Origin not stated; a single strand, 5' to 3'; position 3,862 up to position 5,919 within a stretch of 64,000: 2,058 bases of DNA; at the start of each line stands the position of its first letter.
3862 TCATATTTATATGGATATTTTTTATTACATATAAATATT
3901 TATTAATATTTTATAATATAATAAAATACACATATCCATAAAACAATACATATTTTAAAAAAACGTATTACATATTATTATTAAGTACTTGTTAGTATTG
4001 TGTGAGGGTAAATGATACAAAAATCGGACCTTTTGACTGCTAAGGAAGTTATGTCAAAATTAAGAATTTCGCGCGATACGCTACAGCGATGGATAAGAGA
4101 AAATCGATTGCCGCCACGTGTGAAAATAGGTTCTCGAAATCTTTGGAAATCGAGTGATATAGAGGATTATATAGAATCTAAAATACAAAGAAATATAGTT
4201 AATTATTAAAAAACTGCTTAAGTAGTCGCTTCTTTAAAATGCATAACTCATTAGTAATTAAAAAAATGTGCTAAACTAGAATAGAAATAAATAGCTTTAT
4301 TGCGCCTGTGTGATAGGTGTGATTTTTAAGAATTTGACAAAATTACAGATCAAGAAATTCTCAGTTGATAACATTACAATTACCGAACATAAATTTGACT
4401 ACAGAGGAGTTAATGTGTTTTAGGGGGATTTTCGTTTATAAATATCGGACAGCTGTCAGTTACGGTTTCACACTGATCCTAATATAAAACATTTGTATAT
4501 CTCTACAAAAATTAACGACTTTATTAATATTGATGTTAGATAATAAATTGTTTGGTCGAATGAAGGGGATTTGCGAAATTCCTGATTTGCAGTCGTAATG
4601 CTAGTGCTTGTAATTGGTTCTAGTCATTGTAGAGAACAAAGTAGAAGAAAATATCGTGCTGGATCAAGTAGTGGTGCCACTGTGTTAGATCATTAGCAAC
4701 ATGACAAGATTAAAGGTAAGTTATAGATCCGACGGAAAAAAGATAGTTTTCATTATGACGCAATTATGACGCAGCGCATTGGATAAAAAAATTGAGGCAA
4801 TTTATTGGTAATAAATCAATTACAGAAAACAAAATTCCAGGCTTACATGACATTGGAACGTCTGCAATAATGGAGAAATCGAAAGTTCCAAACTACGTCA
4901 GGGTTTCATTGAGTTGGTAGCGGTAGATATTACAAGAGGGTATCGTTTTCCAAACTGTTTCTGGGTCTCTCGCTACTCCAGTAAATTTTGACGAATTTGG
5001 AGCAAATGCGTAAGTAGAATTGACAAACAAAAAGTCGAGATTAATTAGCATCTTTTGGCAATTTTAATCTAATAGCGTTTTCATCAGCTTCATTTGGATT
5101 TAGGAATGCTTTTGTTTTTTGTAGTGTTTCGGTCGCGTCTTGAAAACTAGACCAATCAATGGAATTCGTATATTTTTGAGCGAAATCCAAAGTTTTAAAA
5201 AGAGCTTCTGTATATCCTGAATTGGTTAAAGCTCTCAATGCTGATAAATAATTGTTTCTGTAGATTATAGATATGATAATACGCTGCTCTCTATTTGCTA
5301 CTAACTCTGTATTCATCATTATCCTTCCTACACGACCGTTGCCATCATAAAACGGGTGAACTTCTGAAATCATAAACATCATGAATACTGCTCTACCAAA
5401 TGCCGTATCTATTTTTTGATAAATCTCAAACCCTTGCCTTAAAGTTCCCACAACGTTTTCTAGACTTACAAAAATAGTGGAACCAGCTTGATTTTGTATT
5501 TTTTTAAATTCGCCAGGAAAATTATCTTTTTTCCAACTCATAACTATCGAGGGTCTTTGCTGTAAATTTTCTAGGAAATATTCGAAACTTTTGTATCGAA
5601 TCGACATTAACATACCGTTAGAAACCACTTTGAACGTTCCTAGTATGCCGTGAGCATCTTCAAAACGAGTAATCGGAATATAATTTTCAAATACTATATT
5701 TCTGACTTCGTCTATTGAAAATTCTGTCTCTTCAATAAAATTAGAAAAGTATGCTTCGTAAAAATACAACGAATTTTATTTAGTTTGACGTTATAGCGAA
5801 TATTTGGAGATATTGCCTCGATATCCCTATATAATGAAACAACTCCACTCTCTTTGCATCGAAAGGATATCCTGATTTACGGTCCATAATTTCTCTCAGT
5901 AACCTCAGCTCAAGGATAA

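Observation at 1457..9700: Decaying integrative island dense in Sec-leader effector/toxin-like genes between tolC and prx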

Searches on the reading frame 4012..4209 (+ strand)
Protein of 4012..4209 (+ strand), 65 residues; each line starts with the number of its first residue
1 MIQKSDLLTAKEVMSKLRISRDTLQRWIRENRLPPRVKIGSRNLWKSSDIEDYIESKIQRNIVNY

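Call 3: search_protein_families(library=pfam, max_evalue=0.1, proteins=[window:4012-4209:+])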
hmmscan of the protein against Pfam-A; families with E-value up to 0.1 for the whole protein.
window:4012-4209:+ (65 aa): 9 families
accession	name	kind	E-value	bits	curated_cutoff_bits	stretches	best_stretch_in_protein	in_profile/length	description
PF12728.13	HTH_17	-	2.1e-14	53.9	27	1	7-57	1-50/51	Helix-turn-helix domain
PF05930.18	Phage_AlpA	-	1.3e-07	31.8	21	1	7-53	3-50/51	Prophage CP4-57 regulatory protein (AlpA)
PF13518.12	HTH_28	-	0.00013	22.4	25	1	9-32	14-37/52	Helix-turn-helix domain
PF13384.12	HTH_23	-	0.00038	20.6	24.6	1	6-30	15-40/50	Homeodomain-like domain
PF00376.29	MerR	-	0.00046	20.4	28.2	1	9-37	1-29/38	MerR family regulatory protein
PF07825.17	Exc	-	0.0036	17.7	23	1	20-50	18-49/77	Excisionase-like protein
PF13411.12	MerR_1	-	0.0063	17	21.6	1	9-40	2-31/69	MerR HTH family regulatory protein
PF23125.1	Xre-MbcA-ParS_M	-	0.013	15.6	27.8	1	12-32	6-26/51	Antitoxin Xre/MbcA/ParS-like, middle domain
PF13551.12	HTH_29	-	0.035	14.6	28.1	1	9-29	14-34/64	Winged helix-turn helix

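Call 4: search_protein_families(library=ncbifam, max_evalue=0.1, proteins=[window:4012-4209:+])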
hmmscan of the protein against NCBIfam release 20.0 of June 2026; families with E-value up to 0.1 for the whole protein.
window:4012-4209:+ (65 aa): 5 families
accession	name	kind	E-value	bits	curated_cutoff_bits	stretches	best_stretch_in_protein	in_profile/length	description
TIGR01764.1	excise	domain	2.1e-07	31.2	28.8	1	7-55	1-48/49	excisionase family DNA-binding protein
NF033518.0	transpos_IS607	equivalog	0.00099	18.7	110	1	12-59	2-49/187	IS607 family transposase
NF033499.1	Xis_Gifsy_1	exception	0.0011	19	60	1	2-60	2-67/92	excisionase Xis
NF047737.1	antiphage_MADS1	equivalog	0.0017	18.6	80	1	7-54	3-49/49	methylation-associated defense system helix-turn-helix domain-containing protein MAD1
NF033787.1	HTH_BldC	subfamily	0.017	15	77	1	7-50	2-45/49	BldC family transcriptional regulator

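Call 91: find_related_loci(query=window:4012-4206:+, collection=metagenome_contigs, flank=10000)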
Query window:4012-4206:+ (65 aa) in metagenome_contigs; peptide patterns used: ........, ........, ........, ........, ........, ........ (x = any residue, [..] = any of these).
600 stretches matched a pattern (row limit reached: there are more); 1 encode a relative of the query (tblastn E <= 1e-3); 1 distinct loci.
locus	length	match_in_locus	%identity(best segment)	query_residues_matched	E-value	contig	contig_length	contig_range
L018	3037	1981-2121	47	21-60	2e-8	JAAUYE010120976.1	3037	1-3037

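Call 92: find_related_loci(query=window:4012-4206:+, collection=viral_contigs, flank=10000)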
Query window:4012-4206:+ (65 aa) in viral_contigs; peptide patterns used: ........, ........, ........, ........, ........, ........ (x = any residue, [..] = any of these).
30 stretches matched a pattern, but none encodes a relative of the query by tblastn (E <= 1e-3).

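Call 101: search_protein_families(library=phrogs, max_evalue=0.001, proteins=[window:4012-4206:+])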
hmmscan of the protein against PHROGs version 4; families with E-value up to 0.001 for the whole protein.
window:4012-4206:+ (65 aa): 11 families
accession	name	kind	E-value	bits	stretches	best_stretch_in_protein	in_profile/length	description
phrog_66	-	integration and excision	3.5e-12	47.7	1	3-58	89-144/412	excisionase and transcriptional regulator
phrog_10045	-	DNA, RNA and nucleotide metabolism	3.2e-11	43.9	1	3-54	16-67/74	HTH DNA binding protein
phrog_668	-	DNA, RNA and nucleotide metabolism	3.7e-08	34.2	1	7-59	63-115/181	HTH DNA binding protein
phrog_9834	-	integration and excision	7.3e-07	30.4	1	8-61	28-81/86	excisionase and transcriptional regulator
phrog_2790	-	integration and excision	3.1e-06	28.1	1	4-57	25-79/100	excisionase and transcriptional regulator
phrog_4745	-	DNA, RNA and nucleotide metabolism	4.7e-06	27.4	1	5-60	29-90/107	DNA binding protein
phrog_1553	-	integration and excision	5.2e-06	27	1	5-35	2-32/65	excisionase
phrog_597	-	DNA, RNA and nucleotide metabolism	1.9e-05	25.8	1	4-57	109-164/200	DNA binding protein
phrog_2907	-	integration and excision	6.2e-05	24.4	1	5-64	4-67/117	excisionase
phrog_4691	-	integration and excision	0.00018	22.5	1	5-59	16-70/78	excisionase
phrog_15534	-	DNA, RNA and nucleotide metabolism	0.00041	21.9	1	5-56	41-90/93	HTH DNA binding protein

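Call 102: search_protein_families(library=padloc, max_evalue=0.001, proteins=[window:4012-4206:+])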
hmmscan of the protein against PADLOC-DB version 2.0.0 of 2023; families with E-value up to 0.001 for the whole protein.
window:4012-4206:+ (65 aa): 2 families
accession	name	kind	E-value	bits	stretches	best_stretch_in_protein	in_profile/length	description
PDLC04133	mad1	-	5e-11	40.7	1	4-51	2-48/60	mads_1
PDLC04388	PDC-M06B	-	0.00079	17.4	1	5-61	79-137/174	-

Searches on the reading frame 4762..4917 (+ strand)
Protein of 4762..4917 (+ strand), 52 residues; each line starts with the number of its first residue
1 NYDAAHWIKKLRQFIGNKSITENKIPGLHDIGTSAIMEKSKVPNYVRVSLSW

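Call 63: search_protein_families(library=pfam, max_evalue=10, proteins=[window:4762-4917:+])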
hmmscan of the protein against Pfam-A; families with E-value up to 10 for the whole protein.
seq(52 aa): 0 families

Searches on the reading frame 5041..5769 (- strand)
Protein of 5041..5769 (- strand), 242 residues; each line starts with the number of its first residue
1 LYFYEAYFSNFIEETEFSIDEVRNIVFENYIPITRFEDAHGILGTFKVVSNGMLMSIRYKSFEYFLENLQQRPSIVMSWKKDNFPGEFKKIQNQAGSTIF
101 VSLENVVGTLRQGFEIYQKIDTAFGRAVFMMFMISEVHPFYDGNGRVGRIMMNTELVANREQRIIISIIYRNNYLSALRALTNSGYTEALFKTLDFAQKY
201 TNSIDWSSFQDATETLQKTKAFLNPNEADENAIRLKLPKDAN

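Call 3: search_protein_families(library=pfam, max_evalue=0.1, proteins=[window:5041-5769:-])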
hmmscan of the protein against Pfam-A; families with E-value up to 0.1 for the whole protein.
window:5041-5769:- (242 aa): 3 families
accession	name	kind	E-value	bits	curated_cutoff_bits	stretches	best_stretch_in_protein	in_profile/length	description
PF02661.23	Fic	-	3.6e-11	44.2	24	1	82-155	20-92/93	Fic/DOC family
PF21732.2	DUF6864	-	0.033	14.5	27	1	44-138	5-100/114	Domain of unknown function (DUF6864)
PF02554.20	CstA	-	0.078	12.1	27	1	49-186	349-495/560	Carbon starvation protein CstA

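Call 4: search_protein_families(library=ncbifam, max_evalue=0.1, proteins=[window:5041-5769:-])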
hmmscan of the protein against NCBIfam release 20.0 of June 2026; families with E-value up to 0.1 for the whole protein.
window:5041-5769:- (242 aa): 5 families
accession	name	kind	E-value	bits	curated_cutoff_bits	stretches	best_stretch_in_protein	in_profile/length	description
NF046029.1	ProtAdlyltaseNmFic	equivalog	4.5e-05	23.2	230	1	116-179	75-138/177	protein adenylyltransferase Fic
NF046030.1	ProtAdlyltaseSoFic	equivalog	8e-05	21.7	550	1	132-176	187-229/361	protein adenylyltransferase Fic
TIGR02613.1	mob_myst_B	hypoth_equivalog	0.0029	17.5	124.4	1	126-163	111-148/186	mobile mystery protein B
TIGR01550.1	DOC_P1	subfamily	0.011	15.9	38.65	1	116-156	44-84/122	type II toxin-antitoxin system death-on-curing family toxin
NF045983.1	ProtAdnltaseVbhT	equivalog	0.039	13.1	800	1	124-177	121-173/419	type II toxin-antitoxin system protein adenylyltransferase VbhT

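Call 40: search_solved_structures(query=window:5044-5769:-, max_evalue=0.01, show_alignments=2)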
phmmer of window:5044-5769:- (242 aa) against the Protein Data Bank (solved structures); distinct sequences matched with E-value up to 0.01: 21.
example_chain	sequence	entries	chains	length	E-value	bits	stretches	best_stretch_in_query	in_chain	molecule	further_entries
4x2e_A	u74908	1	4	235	1.7e-06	30.7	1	7-187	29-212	Fic family protein putative filamentation induced by cAMP protein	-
4x2c_A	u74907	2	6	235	1.3e-05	27.8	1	10-187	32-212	Fic family protein putative filamentation induced by cAMP protein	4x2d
6i7h_A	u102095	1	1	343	3.7e-05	26.2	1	2-185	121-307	Adenosine monophosphate-protein transferase FICD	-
6i7i_A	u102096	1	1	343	4.9e-05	25.9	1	2-185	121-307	Adenosine monophosphate-protein transferase FICD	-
6i7g_A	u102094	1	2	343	6.4e-05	25.5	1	2-185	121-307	Adenosine monophosphate-protein transferase FICD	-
4u04_A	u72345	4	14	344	6.5e-05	25.5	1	2-185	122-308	Adenosine monophosphate-protein transferase FICD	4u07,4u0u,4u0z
6i7j_A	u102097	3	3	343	0.00013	24.5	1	2-185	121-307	Adenosine monophosphate-protein transferase FICD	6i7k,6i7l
9yz5_A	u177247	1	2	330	0.00041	22.9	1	127-185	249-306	Protein adenylyltransferase FICD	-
4u0s_A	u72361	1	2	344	0.00041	22.8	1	127-185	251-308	Adenosine monophosphate-protein transferase FICD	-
3cuc_A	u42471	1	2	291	0.00043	22.8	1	123-181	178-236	Protein of unknown function with a Fic domain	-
5jj6_A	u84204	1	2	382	0.00077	22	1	120-180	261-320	Adenosine monophosphate-protein transferase FICD homolog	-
5jj7_A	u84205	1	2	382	0.0011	21.5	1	124-180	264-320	Adenosine monophosphate-protein transferase FICD homolog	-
6zmd_B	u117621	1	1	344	0.0015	21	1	128-185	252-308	Protein adenylyltransferase FICD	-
7cb8_A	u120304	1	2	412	0.0016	20.9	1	132-178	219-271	Fic-domain containing protein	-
9tch_A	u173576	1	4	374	0.0021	20.5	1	104-177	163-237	Protein adenylyltransferase SoFic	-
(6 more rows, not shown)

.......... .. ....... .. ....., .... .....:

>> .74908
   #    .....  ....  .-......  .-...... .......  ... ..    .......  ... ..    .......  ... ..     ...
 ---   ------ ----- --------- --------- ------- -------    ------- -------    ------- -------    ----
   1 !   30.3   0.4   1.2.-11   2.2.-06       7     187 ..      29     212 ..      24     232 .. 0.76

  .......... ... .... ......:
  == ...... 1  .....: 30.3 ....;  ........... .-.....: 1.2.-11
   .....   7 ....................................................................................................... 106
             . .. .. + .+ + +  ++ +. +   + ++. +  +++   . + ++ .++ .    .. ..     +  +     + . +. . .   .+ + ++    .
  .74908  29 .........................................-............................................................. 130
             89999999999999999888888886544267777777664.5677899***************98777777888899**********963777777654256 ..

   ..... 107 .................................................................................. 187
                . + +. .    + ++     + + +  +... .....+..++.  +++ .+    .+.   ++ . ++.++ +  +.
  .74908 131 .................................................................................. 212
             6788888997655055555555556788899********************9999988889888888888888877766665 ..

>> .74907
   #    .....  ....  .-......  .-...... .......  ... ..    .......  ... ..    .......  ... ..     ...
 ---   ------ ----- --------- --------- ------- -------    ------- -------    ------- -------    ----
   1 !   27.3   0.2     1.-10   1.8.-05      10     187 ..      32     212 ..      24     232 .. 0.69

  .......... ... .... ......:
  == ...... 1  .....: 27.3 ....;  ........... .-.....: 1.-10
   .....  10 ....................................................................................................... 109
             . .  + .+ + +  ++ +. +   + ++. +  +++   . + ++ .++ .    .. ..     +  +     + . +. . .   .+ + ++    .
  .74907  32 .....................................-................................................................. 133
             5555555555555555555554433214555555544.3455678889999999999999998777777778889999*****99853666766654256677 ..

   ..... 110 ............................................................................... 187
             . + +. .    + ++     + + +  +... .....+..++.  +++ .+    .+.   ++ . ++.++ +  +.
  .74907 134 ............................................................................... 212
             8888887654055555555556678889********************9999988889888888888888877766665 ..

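Call 101: search_protein_families(library=phrogs, max_evalue=0.001, proteins=[window:5044-5769:-])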
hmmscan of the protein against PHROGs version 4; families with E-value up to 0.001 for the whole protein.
window:5044-5769:- (242 aa): 3 families
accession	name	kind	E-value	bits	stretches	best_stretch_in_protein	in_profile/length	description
phrog_11900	-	unknown function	1.4e-17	65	1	6-197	18-216/230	-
phrog_5978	-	unknown function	1.4e-11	45.1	1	5-164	56-229/364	-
phrog_577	-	moron, auxiliary metabolic gene and host takeover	0.00014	22.8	1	102-154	29-83/128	Doc-like toxin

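Call 102: search_protein_families(library=padloc, max_evalue=0.001, proteins=[window:5044-5769:-])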
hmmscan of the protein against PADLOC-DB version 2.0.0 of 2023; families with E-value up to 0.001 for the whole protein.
window:5044-5769:- (242 aa): 10 families
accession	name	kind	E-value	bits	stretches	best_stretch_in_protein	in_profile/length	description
PDLC04836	PDC-S04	-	4.3e-20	69.9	1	6-202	30-231/244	-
PDLC04837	PDC-S04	-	1.8e-15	54.8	1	6-202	30-228/234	-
PDLC03963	SoFic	-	9.3e-15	52.9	1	5-190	60-240/361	-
PDLC04840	PDC-S04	-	5.2e-13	47.2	1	6-196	16-214/227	-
PDLC04841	PDC-S04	-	8.5e-07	26.9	1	83-194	158-272/292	-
PDLC04839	PDC-S04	-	1.6e-06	25.9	1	137-187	140-192/205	-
PDLC04838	PDC-S04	-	2.4e-06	25.5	1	86-187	84-194/209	-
PDLC04842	PDC-S04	-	1.9e-05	22.5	1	134-180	108-154/202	-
PDLC04966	PDC-S24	-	4.7e-05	20.4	1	130-159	310-339/497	-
PDLC04965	PDC-S23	-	0.00048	17.6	1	102-180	224-302/327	-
